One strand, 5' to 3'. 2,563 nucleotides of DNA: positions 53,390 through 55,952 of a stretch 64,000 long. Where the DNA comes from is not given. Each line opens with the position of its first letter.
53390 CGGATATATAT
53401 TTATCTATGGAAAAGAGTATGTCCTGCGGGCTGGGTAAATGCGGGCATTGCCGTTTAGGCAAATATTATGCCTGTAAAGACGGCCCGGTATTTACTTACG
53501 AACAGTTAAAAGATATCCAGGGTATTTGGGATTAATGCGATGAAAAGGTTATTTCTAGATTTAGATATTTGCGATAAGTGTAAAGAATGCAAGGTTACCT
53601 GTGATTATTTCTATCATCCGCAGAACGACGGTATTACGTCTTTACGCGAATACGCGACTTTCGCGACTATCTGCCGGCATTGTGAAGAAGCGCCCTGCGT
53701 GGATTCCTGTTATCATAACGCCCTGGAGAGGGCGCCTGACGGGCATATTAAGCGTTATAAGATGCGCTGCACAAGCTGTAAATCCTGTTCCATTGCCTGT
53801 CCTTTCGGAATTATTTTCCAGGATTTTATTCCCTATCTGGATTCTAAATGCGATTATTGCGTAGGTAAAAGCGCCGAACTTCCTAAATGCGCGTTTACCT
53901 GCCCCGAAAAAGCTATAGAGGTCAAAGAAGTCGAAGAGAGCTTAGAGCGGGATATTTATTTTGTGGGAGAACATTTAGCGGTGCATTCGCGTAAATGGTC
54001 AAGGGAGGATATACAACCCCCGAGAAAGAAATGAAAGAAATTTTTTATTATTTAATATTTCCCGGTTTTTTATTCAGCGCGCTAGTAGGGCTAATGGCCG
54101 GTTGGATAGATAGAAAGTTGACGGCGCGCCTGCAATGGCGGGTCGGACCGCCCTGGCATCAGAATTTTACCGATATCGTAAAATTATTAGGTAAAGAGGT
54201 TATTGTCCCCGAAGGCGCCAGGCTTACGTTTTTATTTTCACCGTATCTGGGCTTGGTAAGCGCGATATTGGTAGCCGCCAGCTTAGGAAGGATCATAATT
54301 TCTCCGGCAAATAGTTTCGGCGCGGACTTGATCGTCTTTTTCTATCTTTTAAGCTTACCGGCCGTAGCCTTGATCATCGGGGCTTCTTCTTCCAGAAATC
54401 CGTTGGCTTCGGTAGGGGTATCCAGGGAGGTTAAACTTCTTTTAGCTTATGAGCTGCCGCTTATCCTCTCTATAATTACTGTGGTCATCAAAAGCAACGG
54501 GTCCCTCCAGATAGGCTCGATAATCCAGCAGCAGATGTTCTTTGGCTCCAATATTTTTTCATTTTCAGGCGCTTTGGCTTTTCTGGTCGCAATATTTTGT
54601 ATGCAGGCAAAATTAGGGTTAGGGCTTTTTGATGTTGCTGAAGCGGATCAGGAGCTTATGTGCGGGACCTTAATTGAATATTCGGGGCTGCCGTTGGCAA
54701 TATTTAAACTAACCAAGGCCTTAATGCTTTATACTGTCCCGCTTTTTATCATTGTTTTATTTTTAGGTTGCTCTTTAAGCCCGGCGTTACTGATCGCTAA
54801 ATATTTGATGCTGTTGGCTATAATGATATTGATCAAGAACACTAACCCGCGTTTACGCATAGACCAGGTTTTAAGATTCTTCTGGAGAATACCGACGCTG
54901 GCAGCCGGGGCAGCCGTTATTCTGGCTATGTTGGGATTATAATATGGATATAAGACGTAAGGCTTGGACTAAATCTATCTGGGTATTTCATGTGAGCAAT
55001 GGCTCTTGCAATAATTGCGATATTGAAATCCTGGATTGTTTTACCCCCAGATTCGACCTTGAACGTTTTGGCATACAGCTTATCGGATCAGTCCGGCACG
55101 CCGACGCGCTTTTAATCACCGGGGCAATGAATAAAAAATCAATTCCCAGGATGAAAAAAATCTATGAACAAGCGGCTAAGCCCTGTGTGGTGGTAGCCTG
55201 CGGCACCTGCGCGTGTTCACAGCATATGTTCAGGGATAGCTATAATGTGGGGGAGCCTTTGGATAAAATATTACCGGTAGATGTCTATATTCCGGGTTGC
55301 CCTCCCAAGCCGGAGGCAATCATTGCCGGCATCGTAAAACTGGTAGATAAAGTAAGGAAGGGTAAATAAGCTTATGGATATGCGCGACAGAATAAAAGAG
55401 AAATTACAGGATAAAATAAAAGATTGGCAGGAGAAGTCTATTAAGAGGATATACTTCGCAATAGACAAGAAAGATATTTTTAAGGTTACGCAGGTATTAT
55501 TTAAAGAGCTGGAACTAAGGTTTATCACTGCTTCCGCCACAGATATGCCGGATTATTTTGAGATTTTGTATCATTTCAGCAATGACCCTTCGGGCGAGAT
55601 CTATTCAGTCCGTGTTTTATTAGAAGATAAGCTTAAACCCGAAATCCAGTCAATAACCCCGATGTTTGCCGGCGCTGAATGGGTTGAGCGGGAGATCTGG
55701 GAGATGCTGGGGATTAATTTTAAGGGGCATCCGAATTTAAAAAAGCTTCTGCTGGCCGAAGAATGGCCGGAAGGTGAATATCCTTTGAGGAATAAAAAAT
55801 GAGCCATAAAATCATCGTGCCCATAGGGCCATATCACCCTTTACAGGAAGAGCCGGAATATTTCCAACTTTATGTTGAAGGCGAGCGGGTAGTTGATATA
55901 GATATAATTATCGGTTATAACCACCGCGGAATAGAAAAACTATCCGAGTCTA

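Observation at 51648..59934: Group-4 energy-converting [NiFe] hydrogenase with an upstream AsrAB/HydBG-like Fe-S/flavin module, a poly-ferredoxin and an inserted PhoU-like gene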

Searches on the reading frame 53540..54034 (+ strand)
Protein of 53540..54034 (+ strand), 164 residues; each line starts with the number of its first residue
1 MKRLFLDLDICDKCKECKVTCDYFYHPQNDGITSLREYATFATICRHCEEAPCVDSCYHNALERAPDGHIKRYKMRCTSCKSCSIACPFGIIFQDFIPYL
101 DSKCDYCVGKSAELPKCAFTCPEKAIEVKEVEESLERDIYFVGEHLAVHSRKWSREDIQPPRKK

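Call 3: search_protein_families(library=pfam, proteins=[window:53540-54034:+], max_evalue=0.01)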
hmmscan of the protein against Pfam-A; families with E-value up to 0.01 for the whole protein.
window:53540-54034:+ (164 aa): 9 families
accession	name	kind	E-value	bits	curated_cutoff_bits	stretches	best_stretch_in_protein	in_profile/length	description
PF13247.11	Fer4_11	-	1.3e-11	45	26.2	1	38-129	3-98/100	4Fe-4S dicluster domain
PF12838.12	Fer4_7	-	4.8e-08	33.8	27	1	45-91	2-52/52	4Fe-4S dicluster domain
PF13187.11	Fer4_9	-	9.1e-05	22.8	27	1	45-91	2-51/52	4Fe-4S dicluster domain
PF00037.32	Fer4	-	0.00013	22.1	21.1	1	75-92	6-23/24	4Fe-4S binding domain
PF12837.12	Fer4_6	-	0.00015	22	25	0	76-92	8-24/24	4Fe-4S binding domain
PF13237.11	Fer4_10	-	0.00033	21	25.5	0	72-122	4-53/53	4Fe-4S dicluster domain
PF13484.11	Fer4_16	-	0.00098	20.3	30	0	76-95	1-20/66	4Fe-4S double cluster binding domain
PF14697.11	Fer4_21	-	0.0017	18.9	35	1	45-89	8-53/59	4Fe-4S dicluster domain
PF12797.12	Fer4_2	-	0.0021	18.4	24.5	1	71-89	4-22/22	4Fe-4S binding domain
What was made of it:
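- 53540..54034 (+): HycB/CooF-type ferredoxin (164 aa, 16 Cys in four cluster motifs), proposed connector between the flavoprotein module and the hydrogenase. Pfam Fer4_11 1.3e-11 (call 3).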

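Call 4: search_protein_families(library=ncbifam, proteins=[window:53540-54034:+], max_evalue=0.01)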
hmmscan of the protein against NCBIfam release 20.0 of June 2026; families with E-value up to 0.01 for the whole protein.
window:53540-54034:+ (164 aa): 28 families (the best 25 are shown)
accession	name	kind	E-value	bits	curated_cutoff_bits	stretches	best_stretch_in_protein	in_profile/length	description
NF009451.0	PRK12809.1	equivalog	1.1e-14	53.7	1154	1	37-128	48-136/639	formate-dependent uric acid utilization protein YgfT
NF009408.0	PRK12769.1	equivalog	1.3e-14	53.2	1003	1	24-130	37-146/659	formate-dependent uric acid utilization protein AegA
TIGR02951.1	DMSO_dmsB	equivalog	3.8e-13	49.8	214.1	1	40-133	59-155/161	DMSO/selenate family reductase complex B subunit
NF007658.0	PRK10330.1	equivalog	3.9e-12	46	260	1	40-98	53-110/181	electron transport protein HydN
NF045766.1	PhenlGlyoxDHPadI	equivalog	1.3e-11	44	700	1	7-130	10-137/443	NADH-dependent phenylglyoxylate dehydrogenase subunit beta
NF008134.0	PRK10882.1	equivalog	2.6e-11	43.2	263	1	36-129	104-206/329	hydrogenase 2 operon protein HybA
TIGR03149.1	cyt_nit_nrfC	equivalog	7.2e-11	41.9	377.6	1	36-134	85-187/225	cytochrome c nitrite reductase Fe-S protein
NF045715.1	sulf_resp_HmcB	equivalog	5.6e-10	38.8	420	1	43-133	105-200/307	sulfate respiration complex iron-sulfur protein HmcB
NF041715.1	arsenate_red_ArrB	equivalog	4.3e-08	33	450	1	35-93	47-105/233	arsenate respiratory reductase iron-sulfur subunit ArrB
NF011569.0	PRK14993.1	equivalog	6.9e-08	32.2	416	1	6-130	48-187/244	tetrathionate reductase subunit TtrB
NF038355.1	FDH3_beta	equivalog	1.8e-07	31.4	240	1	4-92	5-101/180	formate dehydrogenase FDH3 subunit beta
TIGR01582.1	FDH-beta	equivalog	1.6e-06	27.5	334.7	1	44-136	92-187/283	formate dehydrogenase subunit beta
NF045797.1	DsrO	equivalog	3.4e-06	26.7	200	1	36-94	94-152/235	sulfate reduction electron transfer complex DsrMKJOP subunit DsrO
NF038196.1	ferrodoxin_EFR1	subfamily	9.4e-06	25.8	75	1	74-136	183-239/242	EFR1 family ferrodoxin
TIGR03478.1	DMSO_red_II_bet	subfamily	1.1e-05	24.6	480.7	1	38-128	124-217/321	DMSO reductase family type II enzyme, iron-sulfur subunit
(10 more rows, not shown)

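Call 36: search_solved_structures(query=window:53540-54034:+, max_evalue=0.0001, show_alignments=1)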
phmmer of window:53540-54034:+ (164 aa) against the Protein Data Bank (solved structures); distinct sequences matched with E-value up to 0.0001: 15.
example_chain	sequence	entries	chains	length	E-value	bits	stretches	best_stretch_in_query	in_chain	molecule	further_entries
7z0s_B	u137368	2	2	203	1.9e-12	51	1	5-93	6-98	Formate hydrogenlyase subunit 2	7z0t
7qv7_B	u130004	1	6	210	4.1e-11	46.6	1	37-98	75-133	Hydrogen dependent carbon dioxide reductase subunit HycB4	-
9mqx_E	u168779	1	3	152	7.6e-09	39.2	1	7-129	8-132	Fe-S-cluster-containing hydrogenase subunit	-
6cz7_B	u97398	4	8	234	1.7e-08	38.1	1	6-93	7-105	4Fe-4S ferredoxin, iron-sulfur binding domain protein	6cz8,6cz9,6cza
8c0z_C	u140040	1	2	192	2.7e-08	37.5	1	2-127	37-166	Iron-sulfur cluster-binding protein potential subunit of aldehyde oxidoreductase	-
7qv7_A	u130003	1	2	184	3.4e-07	33.9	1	9-93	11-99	Hydrogen dependent carbon dioxide reductase subunit HycB3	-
1kqf_B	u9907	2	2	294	2.3e-06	31.2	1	44-136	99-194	FORMATE DEHYDROGENASE, NITRATE-INDUCIBLE, IRON-SULFUR SUBUNIT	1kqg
2vpw_B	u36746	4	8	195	2.7e-06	30.9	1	5-125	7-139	NRFC PROTEIN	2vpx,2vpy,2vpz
6x6u_B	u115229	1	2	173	1.2e-05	28.8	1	6-140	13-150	Oxidoreductase, Fe-S subunit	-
30gj_B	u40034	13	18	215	1.5e-05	28.5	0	39-133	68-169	Formate dehydrogenase, beta subunit, putative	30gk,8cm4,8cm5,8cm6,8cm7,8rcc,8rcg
6x1o_B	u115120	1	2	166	1.5e-05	28.5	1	6-140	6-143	Oxidoreductase, Fe-S subunit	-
8rc8_B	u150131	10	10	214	1.6e-05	28.5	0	39-133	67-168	Formate dehydrogenase, beta subunit, putative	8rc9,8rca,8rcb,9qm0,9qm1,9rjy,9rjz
6sdr_B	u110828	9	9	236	1.9e-05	28.2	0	40-134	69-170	Formate dehydrogenase, beta subunit, putative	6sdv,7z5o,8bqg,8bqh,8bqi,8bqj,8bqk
4ydd_B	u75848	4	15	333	2.1e-05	28.1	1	41-133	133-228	DMSO reductase family type II enzyme, iron-sulfur subunit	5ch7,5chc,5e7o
9vap_B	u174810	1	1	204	3.4e-05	27.3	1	39-119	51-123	4Fe-4S dicluster domain-containing protein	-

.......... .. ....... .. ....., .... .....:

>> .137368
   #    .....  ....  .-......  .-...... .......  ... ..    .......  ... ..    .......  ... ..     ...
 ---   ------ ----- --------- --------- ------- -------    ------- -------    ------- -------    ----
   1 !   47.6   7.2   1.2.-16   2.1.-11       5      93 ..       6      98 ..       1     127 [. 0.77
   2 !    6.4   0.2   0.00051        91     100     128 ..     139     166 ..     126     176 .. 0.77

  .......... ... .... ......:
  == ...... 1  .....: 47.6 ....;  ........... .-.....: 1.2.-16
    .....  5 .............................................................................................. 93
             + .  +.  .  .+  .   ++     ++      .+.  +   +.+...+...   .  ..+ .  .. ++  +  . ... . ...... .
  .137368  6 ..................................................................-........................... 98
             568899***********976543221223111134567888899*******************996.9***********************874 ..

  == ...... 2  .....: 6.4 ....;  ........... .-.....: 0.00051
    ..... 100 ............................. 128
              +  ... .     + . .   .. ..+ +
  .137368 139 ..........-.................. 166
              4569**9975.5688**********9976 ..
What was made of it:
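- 53540..54034 (+): Best solved relative is E. coli formate hydrogenlyase subunit HycB, 7z0s_B, 1.9e-12 (call 36).
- This is established from structure 7z0s; the homology is shown in call 36.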

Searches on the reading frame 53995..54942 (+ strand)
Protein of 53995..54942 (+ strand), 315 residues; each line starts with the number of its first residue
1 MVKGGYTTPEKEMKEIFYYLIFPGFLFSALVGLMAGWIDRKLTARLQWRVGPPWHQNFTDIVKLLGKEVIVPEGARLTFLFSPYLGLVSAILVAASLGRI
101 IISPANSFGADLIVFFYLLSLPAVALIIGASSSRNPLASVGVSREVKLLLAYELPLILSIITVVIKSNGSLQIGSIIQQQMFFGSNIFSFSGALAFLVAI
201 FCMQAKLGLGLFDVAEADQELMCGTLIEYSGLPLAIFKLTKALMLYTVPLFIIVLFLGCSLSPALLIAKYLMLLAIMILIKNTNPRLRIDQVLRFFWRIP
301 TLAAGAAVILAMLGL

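Call 3: search_protein_families(library=pfam, proteins=[window:53995-54942:+], max_evalue=0.01)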
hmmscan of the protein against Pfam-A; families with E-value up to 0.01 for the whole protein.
window:53995-54942:+ (315 aa): 1 family
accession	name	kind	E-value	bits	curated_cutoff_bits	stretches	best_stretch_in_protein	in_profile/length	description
PF00146.26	NADHdh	-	4.9e-59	200.5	27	1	27-310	9-296/298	NADH dehydrogenase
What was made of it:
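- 54031..54942 (+): NuoH/MbhM/HycD-like membrane subunit (303 aa from ATG 54031; the ORF opens at 53995). Pfam NADHdh 4.9e-59 (call 3).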

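Call 4: search_protein_families(library=ncbifam, proteins=[window:53995-54942:+], max_evalue=0.01)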
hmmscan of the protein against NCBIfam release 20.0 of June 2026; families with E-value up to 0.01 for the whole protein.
window:53995-54942:+ (315 aa): 7 families
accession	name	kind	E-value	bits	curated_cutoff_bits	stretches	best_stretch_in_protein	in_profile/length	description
NF004741.0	PRK06076.1-2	equivalog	2.7e-48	164.9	305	1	14-312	19-330/337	NADH-quinone oxidoreductase subunit NuoH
NF040610.1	F420_dehyd_FpoH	exception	4.6e-29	101.8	475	1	30-298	25-319/339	F420H2 dehydrogenase subunit FpoH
NF004740.0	PRK06076.1-1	equivalog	7.8e-27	94.6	399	1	30-299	27-304/325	NADH-quinone oxidoreductase subunit NuoH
NF004745.0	PRK06076.1-6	equivalog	1.3e-24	87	450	1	37-300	35-318/341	NADH-quinone oxidoreductase subunit NuoH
NF004744.0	PRK06076.1-5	equivalog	3.9e-24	85.5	542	2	25-259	37-279/372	NADH-quinone oxidoreductase subunit NuoH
NF004742.0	PRK06076.1-3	equivalog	9.9e-23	80.9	531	1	40-300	47-333/356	NADH-quinone oxidoreductase subunit NuoH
NF004743.0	PRK06076.1-4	equivalog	1.3e-21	77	494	1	25-299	24-326/433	NADH-quinone oxidoreductase subunit NuoH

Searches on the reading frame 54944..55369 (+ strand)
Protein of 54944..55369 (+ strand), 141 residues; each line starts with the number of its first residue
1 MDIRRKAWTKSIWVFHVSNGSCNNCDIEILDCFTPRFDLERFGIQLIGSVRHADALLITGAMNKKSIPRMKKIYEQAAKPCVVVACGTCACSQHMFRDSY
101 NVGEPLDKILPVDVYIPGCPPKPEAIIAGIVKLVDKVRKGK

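Call 3: search_protein_families(library=pfam, proteins=[window:54944-55369:+], max_evalue=0.01)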
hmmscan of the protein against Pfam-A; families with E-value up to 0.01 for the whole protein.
window:54944-55369:+ (141 aa): 1 family
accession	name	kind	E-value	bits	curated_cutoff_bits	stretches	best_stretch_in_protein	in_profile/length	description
PF01058.29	Oxidored_q6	-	1.7e-29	102.6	27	1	22-133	1-128/128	NADH ubiquinone oxidoreductase, 20 Kd subunit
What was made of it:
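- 54944..55369 (+): [NiFe] hydrogenase small subunit (NuoB/MbhJ type, 141 aa, one [4Fe-4S]). Pfam Oxidored_q6 1.7e-29 (call 3).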

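Call 4: search_protein_families(library=ncbifam, proteins=[window:54944-55369:+], max_evalue=0.01)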
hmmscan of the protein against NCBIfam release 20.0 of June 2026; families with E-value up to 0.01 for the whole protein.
window:54944-55369:+ (141 aa): 16 families
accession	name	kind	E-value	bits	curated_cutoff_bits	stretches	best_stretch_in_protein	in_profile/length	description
NF005012.1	PRK06411.1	subfamily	2.1e-41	141.2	116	1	6-140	30-161/166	NADH-quinone oxidoreductase subunit NuoB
TIGR01957.1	nuoB_fam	subfamily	3.4e-38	130.8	142.7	1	8-139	13-144/145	NADH-quinone oxidoreductase subunit B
NF011391.0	PRK14816.1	equivalog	6.6e-34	117.2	283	1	9-138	51-178/196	NADH-quinone oxidoreductase subunit B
NF009808.0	PRK13292.1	equivalog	1.6e-33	115.6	1156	1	9-139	24-151/791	NADH-quinone oxidoreductase subunit B/C/D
NF011395.0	PRK14820.1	equivalog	4e-33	114.7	263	1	7-138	30-158/180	NADH-quinone oxidoreductase subunit B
NF011394.0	PRK14819.1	equivalog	5.8e-33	114.5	312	1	11-137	32-156/264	NADH-quinone oxidoreductase subunit B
NF011390.0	PRK14815.1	equivalog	1.1e-32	112.8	281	1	10-139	33-159/183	NADH dehydrogenase subunit B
NF011393.0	PRK14818.1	equivalog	1.3e-31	109.5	255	1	13-139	32-157/173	NADH dehydrogenase subunit B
NF011392.0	PRK14817.1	equivalog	5.8e-31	107.6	271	1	22-138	45-161/182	NADH-quinone oxidoreductase subunit B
NF011389.0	PRK14814.1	equivalog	1.1e-29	103.5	285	1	9-138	32-158/186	NADH dehydrogenase subunit B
NF011388.0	PRK14813.1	equivalog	1.7e-27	96.5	294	1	22-139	37-155/189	NADH dehydrogenase subunit B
TIGR03294.1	FrhG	equivalog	1.9e-07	31.1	245.5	1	51-135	49-142/228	coenzyme F420 hydrogenase subunit gamma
TIGR00391.1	hydA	subfamily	8e-06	25.2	179.5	1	52-134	125-208/365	hydrogenase small subunit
NF045875.1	F420_non_VhuG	exception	1.3e-05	24.6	450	1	102-135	132-165/286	F420-non-reducing hydrogenase subunit VhuG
NF045520.1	H2_NiFeSe_small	exception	6.7e-05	22.4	470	1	54-139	118-211/314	NiFeSe hydrogenase small subunit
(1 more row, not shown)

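Call 61: search_solved_structures(query=window:54944-55369:+, max_evalue=1e-15, show_alignments=2)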
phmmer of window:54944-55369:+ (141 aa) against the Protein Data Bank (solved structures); distinct sequences matched with E-value up to 1e-15: 43.
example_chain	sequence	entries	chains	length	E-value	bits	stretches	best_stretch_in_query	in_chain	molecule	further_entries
6cfw_J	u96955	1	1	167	4.1e-47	162.8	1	10-139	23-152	Probable membrane-bound hydrogenase subunit mbhJ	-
7z0s_G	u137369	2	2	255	7e-31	110.1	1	9-131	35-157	Formate hydrogenlyase subunit 7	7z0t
5lc5_B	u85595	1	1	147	5.8e-29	103.9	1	11-140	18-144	NADH dehydrogenase [ubiquinone] iron-sulfur protein 7, mitochondrial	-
7zeb_6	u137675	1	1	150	6.2e-29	103.8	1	11-140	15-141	NADH dehydrogenase [ubiquinone] iron-sulfur protein 7, mitochondrial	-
9w2u_B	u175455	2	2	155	6.9e-29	103.7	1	11-140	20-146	NADH dehydrogenase [ubiquinone] iron-sulfur protein 7, mitochondrial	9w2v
7zd6_6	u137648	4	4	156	7e-29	103.6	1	11-140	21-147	NADH dehydrogenase [ubiquinone] iron-sulfur protein 7, mitochondrial | Complex I-20kD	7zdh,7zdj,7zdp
5xtb_C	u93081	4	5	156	9.3e-29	103.2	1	11-139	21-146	NADH dehydrogenase [ubiquinone] iron-sulfur protein 7, mitochondrial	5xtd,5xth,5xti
7v2c_C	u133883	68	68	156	9.4e-29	103.2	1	11-140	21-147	NADH dehydrogenase [ubiquinone] iron-sulfur protein 7,mitochondrial | NADH dehydrogenase [ubiquinone] iron-sulfur protein 7, mitochondrial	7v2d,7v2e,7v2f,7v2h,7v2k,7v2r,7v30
9ti4_E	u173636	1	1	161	1e-28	103.1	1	11-139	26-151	NADH dehydrogenase [ubiquinone] iron-sulfur protein 7, mitochondrial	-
5ldw_B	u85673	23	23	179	1e-28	103.1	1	11-140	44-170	NADH dehydrogenase [ubiquinone] iron-sulfur protein 7, mitochondrial | Mitochondrial complex I, PSST subunit | NADH:ubiquinone oxidoreductase core subunit S7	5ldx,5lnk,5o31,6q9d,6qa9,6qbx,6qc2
6g2j_B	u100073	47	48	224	1.4e-28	102.7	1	11-139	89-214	NADH dehydrogenase [ubiquinone] iron-sulfur protein 7, mitochondrial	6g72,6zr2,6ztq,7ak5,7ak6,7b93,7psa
7qsd_B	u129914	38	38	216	1.6e-28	102.4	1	11-140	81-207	NADH dehydrogenase [ubiquinone] iron-sulfur protein 7, mitochondrial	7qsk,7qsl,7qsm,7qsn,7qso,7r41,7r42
6zk9_6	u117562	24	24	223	1.8e-28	102.3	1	11-140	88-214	Mitochondrial complex I, PSST subunit | Complex I-20kD | NADH dehydrogenase [ubiquinone] iron-sulfur protein 7, mitochondrial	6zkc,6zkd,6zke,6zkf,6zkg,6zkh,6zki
7vxu_C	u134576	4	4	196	1.8e-28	102.3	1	11-140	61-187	Complex I-20kD | NADH dehydrogenase [ubiquinone] iron-sulfur protein 7, mitochondrial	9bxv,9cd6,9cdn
9cwt_C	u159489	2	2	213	2.2e-28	102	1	11-139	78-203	NADH dehydrogenase [ubiquinone] iron-sulfur protein 7, mitochondrial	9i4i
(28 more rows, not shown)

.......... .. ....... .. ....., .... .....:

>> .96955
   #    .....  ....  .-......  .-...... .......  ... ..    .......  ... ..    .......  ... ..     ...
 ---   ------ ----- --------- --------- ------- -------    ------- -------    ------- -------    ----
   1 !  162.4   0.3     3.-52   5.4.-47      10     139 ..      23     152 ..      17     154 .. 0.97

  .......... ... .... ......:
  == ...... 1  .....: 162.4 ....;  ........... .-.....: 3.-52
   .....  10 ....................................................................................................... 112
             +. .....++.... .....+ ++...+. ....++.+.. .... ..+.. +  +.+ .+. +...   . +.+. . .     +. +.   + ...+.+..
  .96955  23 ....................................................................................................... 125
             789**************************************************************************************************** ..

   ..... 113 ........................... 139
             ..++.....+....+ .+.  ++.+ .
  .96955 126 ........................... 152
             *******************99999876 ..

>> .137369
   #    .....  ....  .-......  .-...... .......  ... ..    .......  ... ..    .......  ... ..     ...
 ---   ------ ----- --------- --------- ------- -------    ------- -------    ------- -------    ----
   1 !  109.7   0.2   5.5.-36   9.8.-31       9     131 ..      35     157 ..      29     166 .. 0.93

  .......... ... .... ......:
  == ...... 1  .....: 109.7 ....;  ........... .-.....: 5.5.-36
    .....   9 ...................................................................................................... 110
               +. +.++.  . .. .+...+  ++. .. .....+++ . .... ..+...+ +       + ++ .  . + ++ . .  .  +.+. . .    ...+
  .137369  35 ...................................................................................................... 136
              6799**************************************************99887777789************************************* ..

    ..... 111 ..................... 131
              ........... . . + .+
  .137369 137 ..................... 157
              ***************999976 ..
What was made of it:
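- Checked: The small subunit has the Cys that align with the cluster ligands of MbhJ, including GCPPKPE (call 61).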

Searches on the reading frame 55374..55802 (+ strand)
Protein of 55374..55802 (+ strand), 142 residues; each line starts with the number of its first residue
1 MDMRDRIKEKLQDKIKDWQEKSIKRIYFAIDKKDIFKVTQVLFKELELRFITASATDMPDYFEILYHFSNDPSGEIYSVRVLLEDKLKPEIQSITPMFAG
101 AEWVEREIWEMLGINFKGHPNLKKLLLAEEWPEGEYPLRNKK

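Call 3: search_protein_families(library=pfam, proteins=[window:55374-55802:+], max_evalue=0.01)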
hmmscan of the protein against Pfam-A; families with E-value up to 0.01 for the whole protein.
window:55374-55802:+ (142 aa): 1 family
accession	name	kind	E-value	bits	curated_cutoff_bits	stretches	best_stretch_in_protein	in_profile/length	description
PF00329.25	Complex1_30kDa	-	1e-26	94.4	22.5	1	29-140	2-116/124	Respiratory-chain NADH dehydrogenase, 30 Kd subunit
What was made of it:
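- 55374..55802 (+): NuoC/MbhK-like subunit (142 aa). Pfam Complex1_30kDa 1e-26 (call 3).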

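Call 4: search_protein_families(library=ncbifam, proteins=[window:55374-55802:+], max_evalue=0.01)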
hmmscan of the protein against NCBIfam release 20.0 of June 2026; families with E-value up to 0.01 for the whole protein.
window:55374-55802:+ (142 aa): 17 families
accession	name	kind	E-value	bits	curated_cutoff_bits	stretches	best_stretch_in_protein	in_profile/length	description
TIGR01961.1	NuoC_fam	subfamily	4.6e-22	78.8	122.45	1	27-140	2-116/122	NADH (or F420H2) dehydrogenase, subunit C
NF040611.1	F420_dehyd_FpoC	exception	4.5e-21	75.4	220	1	5-140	8-144/158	F420H2 dehydrogenase subunit FpoC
NF005832.0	PRK07735.1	equivalog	1.9e-20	73.5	431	1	29-140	310-421/430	NADH-quinone oxidoreductase subunit C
NF004735.0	PRK06074.2-2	equivalog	2.6e-20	72.9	176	1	5-140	8-144/158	NADH-quinone oxidoreductase subunit C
NF004737.0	PRK06074.2-4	equivalog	3e-19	69.5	144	1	16-140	5-122/150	NADH-quinone oxidoreductase subunit C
NF006304.0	PRK08491.1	equivalog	6.7e-19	68.5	228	1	24-139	57-171/263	NADH-quinone oxidoreductase subunit C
NF004734.0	PRK06074.2-1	equivalog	7.7e-16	58.5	169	1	9-140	10-147/164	NADH-quinone oxidoreductase subunit C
NF004733.0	PRK06074.1-5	equivalog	9.9e-16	58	225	1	3-127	9-136/203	NADH-quinone oxidoreductase subunit C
NF009141.0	PRK12494.1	equivalog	3.3e-15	56.4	175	1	78-140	102-161/175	NAD(P)H-quinone oxidoreductase subunit J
NF009808.0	PRK13292.1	equivalog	6.9e-14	50.6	1156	1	62-140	296-371/791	NADH-quinone oxidoreductase subunit B/C/D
NF008728.0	PRK11742.1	equivalog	1.7e-13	49.8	840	1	61-140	94-170/598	NADH-quinone oxidoreductase subunit C/D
NF005856.0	PRK07785.1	equivalog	1e-12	48.5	224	1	24-132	100-214/246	NADH-quinone oxidoreductase subunit C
NF004730.0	PRK06074.1-1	equivalog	5.6e-11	42.7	193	1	73-126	89-142/200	NADH-quinone oxidoreductase subunit C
NF004732.0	PRK06074.1-4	equivalog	5.2e-08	32.9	376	1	64-126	119-181/250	NADH-quinone oxidoreductase subunit C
NF004731.0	PRK06074.1-3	equivalog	2.1e-06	27.7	303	1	28-139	29-142/207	NADH-quinone oxidoreductase subunit C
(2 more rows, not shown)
